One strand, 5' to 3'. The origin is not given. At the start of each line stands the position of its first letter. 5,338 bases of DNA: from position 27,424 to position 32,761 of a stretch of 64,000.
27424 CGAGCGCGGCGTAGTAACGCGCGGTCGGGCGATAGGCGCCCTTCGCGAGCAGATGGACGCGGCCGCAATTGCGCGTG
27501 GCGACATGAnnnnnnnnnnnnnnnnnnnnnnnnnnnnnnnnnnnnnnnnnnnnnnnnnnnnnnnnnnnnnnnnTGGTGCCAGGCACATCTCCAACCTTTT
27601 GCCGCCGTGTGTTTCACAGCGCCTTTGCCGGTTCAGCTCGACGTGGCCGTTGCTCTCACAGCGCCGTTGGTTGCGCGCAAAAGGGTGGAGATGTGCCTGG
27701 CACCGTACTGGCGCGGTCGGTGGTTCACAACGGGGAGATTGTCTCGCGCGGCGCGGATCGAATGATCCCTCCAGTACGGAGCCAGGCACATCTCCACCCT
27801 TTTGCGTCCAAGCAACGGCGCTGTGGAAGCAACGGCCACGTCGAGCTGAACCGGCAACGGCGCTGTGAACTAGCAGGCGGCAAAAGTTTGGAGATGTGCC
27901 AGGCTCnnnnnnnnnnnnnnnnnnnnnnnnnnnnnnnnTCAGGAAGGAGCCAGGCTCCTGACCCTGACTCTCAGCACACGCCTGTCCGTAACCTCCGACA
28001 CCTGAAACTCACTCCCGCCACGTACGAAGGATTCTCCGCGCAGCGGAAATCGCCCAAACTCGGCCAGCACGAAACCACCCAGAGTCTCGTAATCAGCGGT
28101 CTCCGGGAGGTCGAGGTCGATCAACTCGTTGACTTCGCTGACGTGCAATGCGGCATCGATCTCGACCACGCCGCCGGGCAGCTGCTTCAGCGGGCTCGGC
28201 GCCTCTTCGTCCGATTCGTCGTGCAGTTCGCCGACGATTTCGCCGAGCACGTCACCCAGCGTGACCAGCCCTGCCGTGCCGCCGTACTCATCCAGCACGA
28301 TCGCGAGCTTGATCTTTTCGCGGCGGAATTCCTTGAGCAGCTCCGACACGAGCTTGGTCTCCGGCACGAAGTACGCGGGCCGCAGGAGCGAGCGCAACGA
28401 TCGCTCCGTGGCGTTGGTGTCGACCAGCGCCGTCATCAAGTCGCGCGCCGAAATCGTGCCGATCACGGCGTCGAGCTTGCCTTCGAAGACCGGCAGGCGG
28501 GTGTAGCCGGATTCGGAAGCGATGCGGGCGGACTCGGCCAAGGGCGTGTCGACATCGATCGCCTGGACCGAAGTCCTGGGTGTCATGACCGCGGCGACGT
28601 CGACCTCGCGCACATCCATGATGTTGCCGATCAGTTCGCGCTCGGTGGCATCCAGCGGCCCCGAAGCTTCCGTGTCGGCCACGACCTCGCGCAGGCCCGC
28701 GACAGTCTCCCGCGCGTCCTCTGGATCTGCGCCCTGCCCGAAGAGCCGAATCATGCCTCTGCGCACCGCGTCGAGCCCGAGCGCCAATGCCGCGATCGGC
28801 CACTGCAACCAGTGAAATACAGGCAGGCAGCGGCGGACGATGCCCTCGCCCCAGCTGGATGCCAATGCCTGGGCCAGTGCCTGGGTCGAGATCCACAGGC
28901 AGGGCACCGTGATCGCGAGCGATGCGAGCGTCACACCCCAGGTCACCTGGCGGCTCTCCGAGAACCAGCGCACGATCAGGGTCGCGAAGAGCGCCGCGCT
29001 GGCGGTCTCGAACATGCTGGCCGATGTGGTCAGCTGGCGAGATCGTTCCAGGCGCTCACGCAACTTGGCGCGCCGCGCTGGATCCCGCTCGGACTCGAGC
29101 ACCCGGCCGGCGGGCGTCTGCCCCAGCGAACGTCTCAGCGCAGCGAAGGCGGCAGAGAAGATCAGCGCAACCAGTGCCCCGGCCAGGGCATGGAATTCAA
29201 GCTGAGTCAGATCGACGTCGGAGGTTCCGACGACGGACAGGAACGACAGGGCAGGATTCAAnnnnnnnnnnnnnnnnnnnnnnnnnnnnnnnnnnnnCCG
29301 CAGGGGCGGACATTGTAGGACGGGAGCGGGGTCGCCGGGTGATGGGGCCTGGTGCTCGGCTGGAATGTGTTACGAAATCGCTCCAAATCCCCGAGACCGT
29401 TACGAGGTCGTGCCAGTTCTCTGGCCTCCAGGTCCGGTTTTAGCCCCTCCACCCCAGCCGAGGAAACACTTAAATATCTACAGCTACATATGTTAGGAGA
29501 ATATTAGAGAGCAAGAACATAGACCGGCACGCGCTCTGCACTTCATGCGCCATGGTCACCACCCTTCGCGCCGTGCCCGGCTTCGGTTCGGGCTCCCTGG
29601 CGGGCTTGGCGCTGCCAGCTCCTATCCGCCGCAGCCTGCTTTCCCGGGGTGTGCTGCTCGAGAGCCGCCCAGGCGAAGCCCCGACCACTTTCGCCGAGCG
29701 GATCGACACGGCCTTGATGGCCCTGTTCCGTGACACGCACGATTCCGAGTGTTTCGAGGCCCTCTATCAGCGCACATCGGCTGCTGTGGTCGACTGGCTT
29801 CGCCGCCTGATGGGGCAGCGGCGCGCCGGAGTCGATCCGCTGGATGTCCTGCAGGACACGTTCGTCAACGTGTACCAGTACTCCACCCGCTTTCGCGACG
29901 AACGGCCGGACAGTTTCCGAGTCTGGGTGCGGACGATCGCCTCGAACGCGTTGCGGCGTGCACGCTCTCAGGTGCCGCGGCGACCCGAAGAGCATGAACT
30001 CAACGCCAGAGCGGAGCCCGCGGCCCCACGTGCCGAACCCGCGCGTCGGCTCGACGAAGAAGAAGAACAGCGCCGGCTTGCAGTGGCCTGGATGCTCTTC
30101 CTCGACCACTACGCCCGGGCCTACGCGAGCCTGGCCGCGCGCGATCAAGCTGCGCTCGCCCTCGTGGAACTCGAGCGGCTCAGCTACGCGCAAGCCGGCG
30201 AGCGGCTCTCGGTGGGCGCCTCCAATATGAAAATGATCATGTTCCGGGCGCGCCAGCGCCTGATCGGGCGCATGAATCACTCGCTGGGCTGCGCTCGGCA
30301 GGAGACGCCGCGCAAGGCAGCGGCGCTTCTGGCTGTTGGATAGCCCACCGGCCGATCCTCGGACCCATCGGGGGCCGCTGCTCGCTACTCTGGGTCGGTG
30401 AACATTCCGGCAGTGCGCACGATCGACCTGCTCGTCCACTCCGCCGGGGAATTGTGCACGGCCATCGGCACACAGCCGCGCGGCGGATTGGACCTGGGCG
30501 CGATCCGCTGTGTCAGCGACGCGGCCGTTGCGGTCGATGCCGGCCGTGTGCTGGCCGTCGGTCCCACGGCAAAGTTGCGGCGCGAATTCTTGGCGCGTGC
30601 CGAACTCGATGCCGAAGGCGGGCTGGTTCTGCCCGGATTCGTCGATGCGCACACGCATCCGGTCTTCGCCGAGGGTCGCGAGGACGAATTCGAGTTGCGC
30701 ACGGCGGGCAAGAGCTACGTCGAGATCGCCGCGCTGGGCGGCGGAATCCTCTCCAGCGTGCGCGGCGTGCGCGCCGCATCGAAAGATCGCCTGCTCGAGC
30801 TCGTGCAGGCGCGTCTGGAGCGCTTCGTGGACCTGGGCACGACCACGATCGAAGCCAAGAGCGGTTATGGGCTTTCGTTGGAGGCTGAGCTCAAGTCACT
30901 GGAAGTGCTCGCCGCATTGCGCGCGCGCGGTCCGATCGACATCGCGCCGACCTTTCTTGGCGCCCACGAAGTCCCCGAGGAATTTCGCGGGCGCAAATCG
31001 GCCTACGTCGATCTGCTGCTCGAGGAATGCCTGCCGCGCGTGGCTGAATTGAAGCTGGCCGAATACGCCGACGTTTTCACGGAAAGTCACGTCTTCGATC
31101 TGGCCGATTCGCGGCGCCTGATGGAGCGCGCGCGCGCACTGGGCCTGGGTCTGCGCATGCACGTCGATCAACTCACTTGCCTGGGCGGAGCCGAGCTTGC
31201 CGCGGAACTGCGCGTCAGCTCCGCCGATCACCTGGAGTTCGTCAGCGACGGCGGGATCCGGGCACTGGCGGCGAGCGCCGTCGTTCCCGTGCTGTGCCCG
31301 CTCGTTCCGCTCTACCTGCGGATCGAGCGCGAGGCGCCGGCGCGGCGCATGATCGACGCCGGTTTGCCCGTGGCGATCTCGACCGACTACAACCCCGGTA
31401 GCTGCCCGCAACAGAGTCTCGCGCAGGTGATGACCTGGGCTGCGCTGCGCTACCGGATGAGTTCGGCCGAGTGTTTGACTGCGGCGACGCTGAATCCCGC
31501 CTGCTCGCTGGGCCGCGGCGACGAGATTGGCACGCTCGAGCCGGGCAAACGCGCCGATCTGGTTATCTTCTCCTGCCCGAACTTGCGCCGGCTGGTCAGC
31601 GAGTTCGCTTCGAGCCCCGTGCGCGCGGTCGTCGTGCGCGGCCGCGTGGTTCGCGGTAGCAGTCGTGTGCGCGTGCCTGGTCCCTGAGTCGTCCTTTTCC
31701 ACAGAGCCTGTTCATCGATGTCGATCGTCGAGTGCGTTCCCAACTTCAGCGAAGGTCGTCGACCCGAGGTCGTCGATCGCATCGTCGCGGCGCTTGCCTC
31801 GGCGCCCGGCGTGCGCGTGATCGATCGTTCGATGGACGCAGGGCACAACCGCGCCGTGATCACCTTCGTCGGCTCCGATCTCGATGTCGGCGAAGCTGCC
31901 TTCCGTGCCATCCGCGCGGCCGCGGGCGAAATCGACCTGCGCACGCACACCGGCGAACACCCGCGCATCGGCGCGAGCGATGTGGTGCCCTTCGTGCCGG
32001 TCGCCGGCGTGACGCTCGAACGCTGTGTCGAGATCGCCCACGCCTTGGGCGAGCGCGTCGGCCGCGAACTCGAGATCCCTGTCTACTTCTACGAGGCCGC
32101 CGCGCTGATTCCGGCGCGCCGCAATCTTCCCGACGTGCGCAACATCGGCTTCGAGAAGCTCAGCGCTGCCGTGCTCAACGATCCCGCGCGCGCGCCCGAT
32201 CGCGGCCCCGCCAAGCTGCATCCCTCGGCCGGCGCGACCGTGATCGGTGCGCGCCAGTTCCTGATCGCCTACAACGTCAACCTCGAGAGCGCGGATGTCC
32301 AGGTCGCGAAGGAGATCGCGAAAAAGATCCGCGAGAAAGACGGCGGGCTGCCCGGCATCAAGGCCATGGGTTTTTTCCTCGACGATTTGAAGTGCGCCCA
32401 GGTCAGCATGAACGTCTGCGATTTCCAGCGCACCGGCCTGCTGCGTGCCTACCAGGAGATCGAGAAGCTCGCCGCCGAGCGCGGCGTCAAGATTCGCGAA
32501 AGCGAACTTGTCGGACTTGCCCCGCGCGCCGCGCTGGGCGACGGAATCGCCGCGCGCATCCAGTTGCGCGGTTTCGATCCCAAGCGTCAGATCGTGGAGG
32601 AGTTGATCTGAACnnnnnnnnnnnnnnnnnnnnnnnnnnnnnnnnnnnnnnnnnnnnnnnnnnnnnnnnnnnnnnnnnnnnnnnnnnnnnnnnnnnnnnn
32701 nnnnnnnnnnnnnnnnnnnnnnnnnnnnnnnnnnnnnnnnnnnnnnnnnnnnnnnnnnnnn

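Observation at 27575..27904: Nested inverted-repeat element (two ~130-bp palindromic units in opposite orientation) filling the entire spacer upstream of recO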

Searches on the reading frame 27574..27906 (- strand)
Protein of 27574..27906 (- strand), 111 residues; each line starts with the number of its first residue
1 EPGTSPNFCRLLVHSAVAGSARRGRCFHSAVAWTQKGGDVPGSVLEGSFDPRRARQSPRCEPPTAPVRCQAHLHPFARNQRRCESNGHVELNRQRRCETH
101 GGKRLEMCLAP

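Call 42: find_homologous_proteins(query=window:27574-27906:-, max_evalue=0.001)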
Query window:27574-27906:-: 24 candidates shared short words with the query, none scored E <= 0.001.

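Call 92: search_protein_representatives(protein=window:27574-27906:-)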
Query: 111 residues. Proteins with E-value up to 0.001 (for the whole library): 2; up to 1e-10: 0; up to 1e-30: 0. The best 2 are listed.
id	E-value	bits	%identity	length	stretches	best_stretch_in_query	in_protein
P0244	2.1e-05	41.0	57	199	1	65-111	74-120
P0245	1.6e-04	38.2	54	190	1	64-111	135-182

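Call 95: list_cluster_members(proteins=[P0244, P0245])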
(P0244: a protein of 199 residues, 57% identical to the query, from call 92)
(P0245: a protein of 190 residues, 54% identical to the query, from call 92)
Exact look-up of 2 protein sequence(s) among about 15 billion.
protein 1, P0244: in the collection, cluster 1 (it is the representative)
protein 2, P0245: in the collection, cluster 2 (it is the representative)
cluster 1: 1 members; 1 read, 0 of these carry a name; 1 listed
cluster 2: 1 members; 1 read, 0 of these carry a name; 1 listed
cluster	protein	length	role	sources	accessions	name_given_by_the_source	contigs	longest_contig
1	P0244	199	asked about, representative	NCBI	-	-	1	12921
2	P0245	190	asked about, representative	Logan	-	-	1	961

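Call 99: search_protein_families(library=pfam, proteins=[P0244, P0245], max_evalue=0.1)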
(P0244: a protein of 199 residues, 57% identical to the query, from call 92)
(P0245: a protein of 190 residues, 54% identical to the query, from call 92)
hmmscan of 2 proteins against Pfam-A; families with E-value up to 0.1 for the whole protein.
P0244 (199 aa): 0 families

P0245 (190 aa): 0 families

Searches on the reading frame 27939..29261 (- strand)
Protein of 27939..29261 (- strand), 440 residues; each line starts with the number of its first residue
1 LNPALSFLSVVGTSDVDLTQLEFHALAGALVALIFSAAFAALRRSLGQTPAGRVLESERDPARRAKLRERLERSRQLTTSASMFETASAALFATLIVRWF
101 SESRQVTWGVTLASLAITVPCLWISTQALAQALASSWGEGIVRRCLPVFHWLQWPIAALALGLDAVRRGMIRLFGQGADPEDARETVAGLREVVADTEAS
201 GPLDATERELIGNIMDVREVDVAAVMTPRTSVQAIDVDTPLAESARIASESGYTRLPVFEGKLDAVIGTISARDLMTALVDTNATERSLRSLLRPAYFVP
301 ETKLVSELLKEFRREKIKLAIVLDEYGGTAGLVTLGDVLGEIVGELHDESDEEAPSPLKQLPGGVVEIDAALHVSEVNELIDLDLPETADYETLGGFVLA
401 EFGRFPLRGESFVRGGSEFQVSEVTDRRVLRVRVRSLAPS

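Call 6: search_protein_families(library=pfam, proteins=[window:27939-29261:-])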
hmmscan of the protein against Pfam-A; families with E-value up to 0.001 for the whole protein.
window:27939-29261:- (440 aa): 3 families
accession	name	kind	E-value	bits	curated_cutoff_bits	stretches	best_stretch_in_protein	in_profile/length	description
PF03471.22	CorC_HlyC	-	1.6e-19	70.1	27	1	360-436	2-79/81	Transporter associated domain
PF00571.33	CBS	-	2.1e-15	57.2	24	2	223-280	2-56/57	CBS domain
PF01595.25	CNNM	-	5e-10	39.8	28.4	1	29-207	3-181/181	Cyclin M transmembrane N-terminal domain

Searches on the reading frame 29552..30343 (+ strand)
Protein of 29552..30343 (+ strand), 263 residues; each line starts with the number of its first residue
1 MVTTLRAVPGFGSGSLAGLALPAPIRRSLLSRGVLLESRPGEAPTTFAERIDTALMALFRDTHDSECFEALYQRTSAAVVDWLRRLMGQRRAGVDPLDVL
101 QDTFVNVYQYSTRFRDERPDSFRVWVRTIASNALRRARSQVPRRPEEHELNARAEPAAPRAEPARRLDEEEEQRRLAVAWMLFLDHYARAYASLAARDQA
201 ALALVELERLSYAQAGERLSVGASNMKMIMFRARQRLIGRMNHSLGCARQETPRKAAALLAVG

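Call 82: search_protein_families(library=pfam, proteins=[window:29552-30343:+], max_evalue=0.0001)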
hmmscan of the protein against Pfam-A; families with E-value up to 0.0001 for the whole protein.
window:29552-30343:+ (263 aa): 3 families
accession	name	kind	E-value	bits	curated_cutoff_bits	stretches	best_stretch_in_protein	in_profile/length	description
PF04542.20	Sigma70_r2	-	1.9e-09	37.6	24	1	71-138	1-65/71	Sigma-70 region 2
PF08281.18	Sigma70_r4_2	-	6.2e-06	26.2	25.7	1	190-237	7-54/54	Sigma-70, region 4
PF04545.22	Sigma70_r4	-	8.8e-05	22.4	24.1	1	192-237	3-48/50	Sigma-70, region 4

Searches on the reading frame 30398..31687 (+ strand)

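Call 82: search_protein_families(library=pfam, proteins=[window:30398-31687:+], max_evalue=0.0001)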
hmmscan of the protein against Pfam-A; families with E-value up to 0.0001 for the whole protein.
window:30398-31687:+ (429 aa): 3 families
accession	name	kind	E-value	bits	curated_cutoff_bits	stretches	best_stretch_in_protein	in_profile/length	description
PF07969.17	Amidohydro_3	-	4.3e-27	96.1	29.7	2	126-418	151-471/472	Amidohydrolase family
PF01979.26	Amidohydro_1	-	1.4e-21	77.6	25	1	76-418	1-345/345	Amidohydrolase family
PF22039.1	HUTI_composite_bact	-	5.3e-06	26.4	25.5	1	42-64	1-23/26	Imidazolonepropionase-like composite domain, bacteria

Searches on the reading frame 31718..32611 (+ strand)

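Call 82: search_protein_families(library=pfam, proteins=[window:31718-32611:+], max_evalue=0.0001)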
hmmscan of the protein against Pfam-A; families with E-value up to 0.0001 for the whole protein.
window:31718-32611:+ (297 aa): 2 families
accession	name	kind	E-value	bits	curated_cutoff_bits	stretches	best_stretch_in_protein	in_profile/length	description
PF07837.17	FTCD_N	-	2.2e-67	226.6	27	1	3-179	1-176/176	Formiminotransferase domain, N-terminal subdomain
PF02971.19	FTCD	-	1.7e-26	93.3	24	1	181-275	1-101/145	Formiminotransferase domain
